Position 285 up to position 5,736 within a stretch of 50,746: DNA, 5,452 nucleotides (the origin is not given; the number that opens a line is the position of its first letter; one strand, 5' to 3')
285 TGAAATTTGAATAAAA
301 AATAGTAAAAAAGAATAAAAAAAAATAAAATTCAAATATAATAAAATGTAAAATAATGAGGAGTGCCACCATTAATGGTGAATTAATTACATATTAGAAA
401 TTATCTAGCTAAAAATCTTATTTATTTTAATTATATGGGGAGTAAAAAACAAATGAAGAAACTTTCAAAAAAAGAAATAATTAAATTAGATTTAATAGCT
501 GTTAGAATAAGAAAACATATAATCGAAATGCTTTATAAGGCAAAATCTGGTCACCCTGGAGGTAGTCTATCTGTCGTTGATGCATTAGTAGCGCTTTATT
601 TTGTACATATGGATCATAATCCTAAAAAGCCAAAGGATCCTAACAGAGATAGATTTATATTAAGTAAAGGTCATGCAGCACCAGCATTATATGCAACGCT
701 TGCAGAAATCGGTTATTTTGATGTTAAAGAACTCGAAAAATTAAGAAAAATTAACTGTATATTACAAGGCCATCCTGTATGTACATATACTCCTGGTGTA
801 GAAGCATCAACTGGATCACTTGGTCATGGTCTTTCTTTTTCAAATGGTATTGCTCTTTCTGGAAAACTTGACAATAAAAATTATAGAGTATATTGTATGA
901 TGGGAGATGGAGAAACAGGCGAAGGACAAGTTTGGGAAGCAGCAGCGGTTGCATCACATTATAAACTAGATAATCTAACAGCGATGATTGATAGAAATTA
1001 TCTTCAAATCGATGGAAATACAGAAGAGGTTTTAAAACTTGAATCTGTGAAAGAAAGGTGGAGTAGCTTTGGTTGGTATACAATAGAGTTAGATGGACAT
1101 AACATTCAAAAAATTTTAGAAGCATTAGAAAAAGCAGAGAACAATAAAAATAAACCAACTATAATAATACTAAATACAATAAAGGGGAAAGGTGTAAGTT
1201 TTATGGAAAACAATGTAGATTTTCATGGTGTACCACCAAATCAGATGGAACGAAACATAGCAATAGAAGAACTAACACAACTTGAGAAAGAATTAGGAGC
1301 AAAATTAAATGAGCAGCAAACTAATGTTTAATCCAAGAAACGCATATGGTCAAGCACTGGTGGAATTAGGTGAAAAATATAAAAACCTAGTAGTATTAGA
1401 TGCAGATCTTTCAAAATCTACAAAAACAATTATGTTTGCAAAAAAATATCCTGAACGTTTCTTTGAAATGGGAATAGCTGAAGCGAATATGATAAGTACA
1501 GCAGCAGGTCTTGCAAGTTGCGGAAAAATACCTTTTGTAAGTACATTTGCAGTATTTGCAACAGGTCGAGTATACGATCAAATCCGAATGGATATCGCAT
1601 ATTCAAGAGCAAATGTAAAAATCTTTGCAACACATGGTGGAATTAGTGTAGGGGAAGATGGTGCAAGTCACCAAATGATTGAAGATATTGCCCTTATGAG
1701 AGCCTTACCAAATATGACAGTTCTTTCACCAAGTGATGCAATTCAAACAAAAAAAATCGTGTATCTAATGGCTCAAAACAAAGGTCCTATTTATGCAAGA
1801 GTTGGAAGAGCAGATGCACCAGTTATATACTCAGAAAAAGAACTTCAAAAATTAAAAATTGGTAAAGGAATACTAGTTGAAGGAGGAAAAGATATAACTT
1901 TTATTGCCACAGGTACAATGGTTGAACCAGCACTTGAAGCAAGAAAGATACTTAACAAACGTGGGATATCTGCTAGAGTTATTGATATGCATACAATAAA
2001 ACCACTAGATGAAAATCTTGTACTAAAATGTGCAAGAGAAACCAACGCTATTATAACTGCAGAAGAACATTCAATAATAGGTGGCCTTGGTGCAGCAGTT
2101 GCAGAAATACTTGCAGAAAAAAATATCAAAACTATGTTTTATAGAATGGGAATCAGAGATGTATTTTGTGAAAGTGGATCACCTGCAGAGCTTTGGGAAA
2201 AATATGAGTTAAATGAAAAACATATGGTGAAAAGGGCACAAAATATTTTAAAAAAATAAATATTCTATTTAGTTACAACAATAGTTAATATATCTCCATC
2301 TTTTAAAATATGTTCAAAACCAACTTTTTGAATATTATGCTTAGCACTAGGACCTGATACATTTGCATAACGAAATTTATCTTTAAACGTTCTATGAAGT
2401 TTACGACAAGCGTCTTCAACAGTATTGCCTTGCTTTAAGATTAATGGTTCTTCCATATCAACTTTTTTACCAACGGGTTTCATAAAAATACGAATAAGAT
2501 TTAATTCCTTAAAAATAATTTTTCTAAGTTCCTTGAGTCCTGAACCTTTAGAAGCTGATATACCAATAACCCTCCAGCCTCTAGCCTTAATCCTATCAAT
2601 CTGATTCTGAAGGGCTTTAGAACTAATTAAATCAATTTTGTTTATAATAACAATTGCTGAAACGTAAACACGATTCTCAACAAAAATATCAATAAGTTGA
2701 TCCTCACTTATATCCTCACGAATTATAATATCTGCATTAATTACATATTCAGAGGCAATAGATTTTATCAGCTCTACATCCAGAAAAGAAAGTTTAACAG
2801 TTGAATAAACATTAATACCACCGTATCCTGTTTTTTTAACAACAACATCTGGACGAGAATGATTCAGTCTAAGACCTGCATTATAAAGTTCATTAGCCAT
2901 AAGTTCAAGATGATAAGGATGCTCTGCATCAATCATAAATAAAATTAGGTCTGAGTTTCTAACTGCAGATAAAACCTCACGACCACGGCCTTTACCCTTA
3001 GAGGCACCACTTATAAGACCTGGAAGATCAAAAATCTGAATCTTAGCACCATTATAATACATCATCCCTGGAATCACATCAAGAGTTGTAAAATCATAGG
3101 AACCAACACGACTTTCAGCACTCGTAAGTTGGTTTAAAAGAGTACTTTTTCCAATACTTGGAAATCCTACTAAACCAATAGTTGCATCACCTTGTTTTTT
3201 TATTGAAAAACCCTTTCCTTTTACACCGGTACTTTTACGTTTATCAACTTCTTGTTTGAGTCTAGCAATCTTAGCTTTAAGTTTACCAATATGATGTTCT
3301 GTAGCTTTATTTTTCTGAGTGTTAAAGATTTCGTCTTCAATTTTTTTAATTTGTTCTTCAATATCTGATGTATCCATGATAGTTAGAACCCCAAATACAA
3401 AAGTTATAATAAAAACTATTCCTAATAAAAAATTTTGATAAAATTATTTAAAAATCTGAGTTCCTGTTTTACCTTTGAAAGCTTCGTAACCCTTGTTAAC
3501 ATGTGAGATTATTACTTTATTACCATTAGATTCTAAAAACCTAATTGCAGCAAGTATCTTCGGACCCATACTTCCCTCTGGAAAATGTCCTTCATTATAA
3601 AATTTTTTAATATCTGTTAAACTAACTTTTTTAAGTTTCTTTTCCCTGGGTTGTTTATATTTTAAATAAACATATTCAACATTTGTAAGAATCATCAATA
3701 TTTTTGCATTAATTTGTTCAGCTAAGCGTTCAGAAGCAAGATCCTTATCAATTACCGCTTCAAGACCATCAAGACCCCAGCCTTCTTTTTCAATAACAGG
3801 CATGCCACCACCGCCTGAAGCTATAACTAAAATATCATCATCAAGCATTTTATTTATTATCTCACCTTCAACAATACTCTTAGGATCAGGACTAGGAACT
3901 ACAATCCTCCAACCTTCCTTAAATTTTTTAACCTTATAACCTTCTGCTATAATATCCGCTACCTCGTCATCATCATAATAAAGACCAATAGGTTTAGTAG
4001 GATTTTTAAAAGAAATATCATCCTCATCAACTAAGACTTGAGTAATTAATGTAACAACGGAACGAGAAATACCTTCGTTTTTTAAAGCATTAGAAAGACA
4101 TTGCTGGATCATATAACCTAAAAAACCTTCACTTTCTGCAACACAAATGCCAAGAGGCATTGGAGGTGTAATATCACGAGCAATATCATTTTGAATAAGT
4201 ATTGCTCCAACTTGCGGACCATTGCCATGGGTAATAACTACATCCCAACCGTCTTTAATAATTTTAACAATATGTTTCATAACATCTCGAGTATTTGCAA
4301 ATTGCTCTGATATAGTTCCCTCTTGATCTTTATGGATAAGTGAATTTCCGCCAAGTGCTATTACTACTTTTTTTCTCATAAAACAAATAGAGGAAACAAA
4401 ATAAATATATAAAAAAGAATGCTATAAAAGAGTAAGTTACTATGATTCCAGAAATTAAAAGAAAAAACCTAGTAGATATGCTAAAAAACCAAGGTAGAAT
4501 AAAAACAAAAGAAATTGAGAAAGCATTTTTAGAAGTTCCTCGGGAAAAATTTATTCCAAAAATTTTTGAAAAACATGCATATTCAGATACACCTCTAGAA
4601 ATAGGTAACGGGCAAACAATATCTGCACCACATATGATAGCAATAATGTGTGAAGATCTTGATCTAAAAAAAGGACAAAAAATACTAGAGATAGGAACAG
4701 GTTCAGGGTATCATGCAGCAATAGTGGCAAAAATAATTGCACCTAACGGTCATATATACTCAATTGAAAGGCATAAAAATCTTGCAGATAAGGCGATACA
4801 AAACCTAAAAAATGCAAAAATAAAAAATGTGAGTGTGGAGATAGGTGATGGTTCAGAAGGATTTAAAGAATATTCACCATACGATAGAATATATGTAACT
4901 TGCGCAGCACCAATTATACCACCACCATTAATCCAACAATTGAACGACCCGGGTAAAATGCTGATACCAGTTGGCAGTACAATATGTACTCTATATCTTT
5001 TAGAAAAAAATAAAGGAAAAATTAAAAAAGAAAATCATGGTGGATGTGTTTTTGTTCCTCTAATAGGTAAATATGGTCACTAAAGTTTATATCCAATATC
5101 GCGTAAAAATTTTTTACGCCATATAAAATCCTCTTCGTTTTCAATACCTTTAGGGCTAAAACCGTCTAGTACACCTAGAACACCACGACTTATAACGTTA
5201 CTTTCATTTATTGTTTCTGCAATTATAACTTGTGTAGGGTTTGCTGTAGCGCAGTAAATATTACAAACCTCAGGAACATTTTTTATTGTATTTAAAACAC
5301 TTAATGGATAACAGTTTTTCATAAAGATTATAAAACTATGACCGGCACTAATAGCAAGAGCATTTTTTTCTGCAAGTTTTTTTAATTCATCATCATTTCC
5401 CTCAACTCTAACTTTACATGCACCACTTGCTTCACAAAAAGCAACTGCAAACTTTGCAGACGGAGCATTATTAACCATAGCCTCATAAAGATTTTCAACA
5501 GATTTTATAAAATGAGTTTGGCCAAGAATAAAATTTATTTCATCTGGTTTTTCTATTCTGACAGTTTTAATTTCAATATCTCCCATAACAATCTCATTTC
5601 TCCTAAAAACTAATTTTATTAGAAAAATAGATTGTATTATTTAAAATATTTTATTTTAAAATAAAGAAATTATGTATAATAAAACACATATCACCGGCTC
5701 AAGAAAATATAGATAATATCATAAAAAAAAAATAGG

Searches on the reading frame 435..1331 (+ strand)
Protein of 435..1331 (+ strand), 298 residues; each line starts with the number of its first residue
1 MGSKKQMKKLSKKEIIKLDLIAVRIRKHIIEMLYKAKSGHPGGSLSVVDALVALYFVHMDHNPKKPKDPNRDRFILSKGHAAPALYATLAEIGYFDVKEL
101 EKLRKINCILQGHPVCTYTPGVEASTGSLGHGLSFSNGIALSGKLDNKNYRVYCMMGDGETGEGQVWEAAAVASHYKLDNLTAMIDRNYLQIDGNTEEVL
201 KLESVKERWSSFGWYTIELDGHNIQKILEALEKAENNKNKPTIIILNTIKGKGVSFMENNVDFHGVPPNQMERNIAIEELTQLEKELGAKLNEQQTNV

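Call 56: search_protein_families(library=pfam, proteins=[window:435-1331:+], max_evalue=0.00001)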
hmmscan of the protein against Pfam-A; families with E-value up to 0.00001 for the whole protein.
window:435-1331:+ (298 aa): 3 families
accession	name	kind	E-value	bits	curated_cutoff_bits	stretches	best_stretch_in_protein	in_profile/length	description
PF00456.26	Transketolase_N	-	3.7e-58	197.5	22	1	23-271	7-266/334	Transketolase, thiamine diphosphate binding domain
PF13292.11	DXP_synthase_N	-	5.3e-13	49.3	21.2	1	4-194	7-177/274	1-deoxy-D-xylulose-5-phosphate synthase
PF00676.26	E1_dh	-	5.8e-08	32.5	22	1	127-244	101-220/300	Dehydrogenase E1 component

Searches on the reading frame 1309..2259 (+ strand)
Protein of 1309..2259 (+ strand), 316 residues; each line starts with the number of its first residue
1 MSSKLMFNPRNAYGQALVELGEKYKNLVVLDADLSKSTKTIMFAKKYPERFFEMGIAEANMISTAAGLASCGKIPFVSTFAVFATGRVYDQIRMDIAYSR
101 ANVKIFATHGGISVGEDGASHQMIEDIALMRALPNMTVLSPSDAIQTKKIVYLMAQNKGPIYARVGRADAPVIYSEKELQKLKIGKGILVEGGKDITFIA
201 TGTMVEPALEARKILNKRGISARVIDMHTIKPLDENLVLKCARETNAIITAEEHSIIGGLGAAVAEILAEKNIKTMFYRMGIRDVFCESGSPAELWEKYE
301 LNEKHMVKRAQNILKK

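Call 56: search_protein_families(library=pfam, proteins=[window:1309-2259:+], max_evalue=0.00001)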
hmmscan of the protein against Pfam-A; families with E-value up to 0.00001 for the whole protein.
window:1309-2259:+ (316 aa): 3 families
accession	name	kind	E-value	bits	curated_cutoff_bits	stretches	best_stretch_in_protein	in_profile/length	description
PF02779.29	Transket_pyr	-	2.1e-45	154.9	27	1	10-168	6-170/174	Transketolase, pyrimidine binding domain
PF02780.25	Transketolase_C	-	1.3e-33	115.9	25.9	1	185-305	1-123/124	Transketolase, C-terminal domain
PF22613.1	Transketolase_C_1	-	1.2e-06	29.2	27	1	192-260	10-55/113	Transketolase-like TK C-terminal domain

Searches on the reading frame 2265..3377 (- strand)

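Call 56: search_protein_families(library=pfam, proteins=[window:2265-3377:-], max_evalue=0.00001)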
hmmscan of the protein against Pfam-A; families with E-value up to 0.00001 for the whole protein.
window:2265-3377:- (370 aa): 7 families
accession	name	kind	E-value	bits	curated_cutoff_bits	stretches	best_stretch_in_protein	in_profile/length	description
PF16897.10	MMR_HSR1_Xtn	-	4.1e-26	91.5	35.2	1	186-294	2-106/106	C-terminal region of MMR_HSR1 domain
PF01926.29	MMR_HSR1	-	8.2e-24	84.3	21.9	1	66-167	1-99/113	50S ribosome-binding GTPase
PF02421.24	FeoB_N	-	1e-16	61.3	27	1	66-155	2-92/156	Ferrous iron transport protein B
PF02824.27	TGS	-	1.5e-16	60.6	22.2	1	295-367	1-59/60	TGS domain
PF03193.22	RsgA_GTPase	-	1.2e-08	35.4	30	0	238-292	53-108/174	RsgA GTPase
PF00025.27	Arf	-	5e-07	29.8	22.3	0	211-290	87-172/174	ADP-ribosylation factor family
PF00350.29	Dynamin_N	-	6.5e-07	30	27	0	111-155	101-142/168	Dynamin family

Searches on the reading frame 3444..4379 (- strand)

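Call 56: search_protein_families(library=pfam, proteins=[window:3444-4379:-], max_evalue=0.00001)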
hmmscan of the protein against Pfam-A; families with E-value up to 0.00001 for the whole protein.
window:3444-4379:- (311 aa): 1 family
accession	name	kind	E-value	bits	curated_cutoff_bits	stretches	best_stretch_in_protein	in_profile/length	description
PF00696.33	AA_kinase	-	8.9e-25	88.2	24.9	1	3-291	1-232/234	Amino acid kinase family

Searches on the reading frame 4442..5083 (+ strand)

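Call 56: search_protein_families(library=pfam, proteins=[window:4442-5083:+], max_evalue=0.00001)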
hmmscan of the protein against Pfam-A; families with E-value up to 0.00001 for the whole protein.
window:4442-5083:+ (213 aa): 4 families
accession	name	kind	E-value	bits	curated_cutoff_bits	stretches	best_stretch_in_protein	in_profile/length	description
PF01135.25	PCMT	-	1.6e-70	237.6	20.3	1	7-210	3-208/210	Protein-L-isoaspartate(D-aspartate) O-methyltransferase (PCMT)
PF08704.16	GCD14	-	1.1e-12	48.7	26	1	66-142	29-107/247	tRNA methyltransferase complex GCD14 subunit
PF13847.12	Methyltransf_31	-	1.4e-10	41.5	27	1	76-156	2-84/145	Methyltransferase domain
PF01269.23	Fibrillarin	-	4.6e-06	26.4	27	1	68-119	62-113/227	Fibrillarin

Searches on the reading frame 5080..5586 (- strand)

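Call 56: search_protein_families(library=pfam, proteins=[window:5080-5586:-], max_evalue=0.00001)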
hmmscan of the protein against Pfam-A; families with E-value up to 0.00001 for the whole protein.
window:5080-5586:- (168 aa): 1 family
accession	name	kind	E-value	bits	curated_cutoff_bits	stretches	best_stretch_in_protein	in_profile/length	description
PF04008.19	Adenosine_kin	-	2.1e-70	235.9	25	1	9-167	1-154/154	Adenosine specific kinase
